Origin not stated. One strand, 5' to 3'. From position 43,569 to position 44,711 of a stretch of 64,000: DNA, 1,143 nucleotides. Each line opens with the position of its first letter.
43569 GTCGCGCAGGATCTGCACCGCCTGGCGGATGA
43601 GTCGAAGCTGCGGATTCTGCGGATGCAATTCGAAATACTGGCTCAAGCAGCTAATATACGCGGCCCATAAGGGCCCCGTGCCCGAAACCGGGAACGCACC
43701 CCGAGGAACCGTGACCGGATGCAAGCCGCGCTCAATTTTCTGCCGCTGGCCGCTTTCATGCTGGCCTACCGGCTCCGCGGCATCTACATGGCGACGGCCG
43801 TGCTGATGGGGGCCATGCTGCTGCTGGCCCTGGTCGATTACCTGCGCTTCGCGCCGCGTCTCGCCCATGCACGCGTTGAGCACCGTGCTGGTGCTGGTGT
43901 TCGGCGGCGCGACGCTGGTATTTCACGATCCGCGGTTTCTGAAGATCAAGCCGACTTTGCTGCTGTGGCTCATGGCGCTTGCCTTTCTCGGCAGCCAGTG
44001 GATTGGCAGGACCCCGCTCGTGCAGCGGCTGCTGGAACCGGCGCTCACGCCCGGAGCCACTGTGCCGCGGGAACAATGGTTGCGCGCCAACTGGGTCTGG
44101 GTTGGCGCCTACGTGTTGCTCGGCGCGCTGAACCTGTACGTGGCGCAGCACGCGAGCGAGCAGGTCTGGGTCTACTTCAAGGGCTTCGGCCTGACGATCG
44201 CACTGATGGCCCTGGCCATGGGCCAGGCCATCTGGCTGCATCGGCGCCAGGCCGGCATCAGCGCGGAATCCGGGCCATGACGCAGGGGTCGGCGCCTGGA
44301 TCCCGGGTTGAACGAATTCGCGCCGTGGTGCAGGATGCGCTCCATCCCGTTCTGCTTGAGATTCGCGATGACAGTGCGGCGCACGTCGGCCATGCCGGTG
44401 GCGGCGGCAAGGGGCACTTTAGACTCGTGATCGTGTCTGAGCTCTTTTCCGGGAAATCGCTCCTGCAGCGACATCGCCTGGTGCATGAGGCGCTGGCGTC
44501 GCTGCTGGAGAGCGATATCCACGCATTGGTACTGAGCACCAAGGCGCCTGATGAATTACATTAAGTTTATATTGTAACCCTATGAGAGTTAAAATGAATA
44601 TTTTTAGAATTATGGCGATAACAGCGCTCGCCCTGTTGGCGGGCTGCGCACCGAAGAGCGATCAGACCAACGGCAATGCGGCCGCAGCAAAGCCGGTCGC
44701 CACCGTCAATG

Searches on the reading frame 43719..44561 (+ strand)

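Call 46: search_protein_families(library=pfam, proteins=[window:43719-44561:+], max_evalue=0.00001)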
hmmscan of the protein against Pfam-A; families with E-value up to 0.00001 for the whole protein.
window:43719-44561:+ (281 aa): 1 family
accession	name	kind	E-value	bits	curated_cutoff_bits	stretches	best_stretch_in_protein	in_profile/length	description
PF01722.23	BolA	-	2.8e-25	88.9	25.7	1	205-279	2-76/76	BolA-like protein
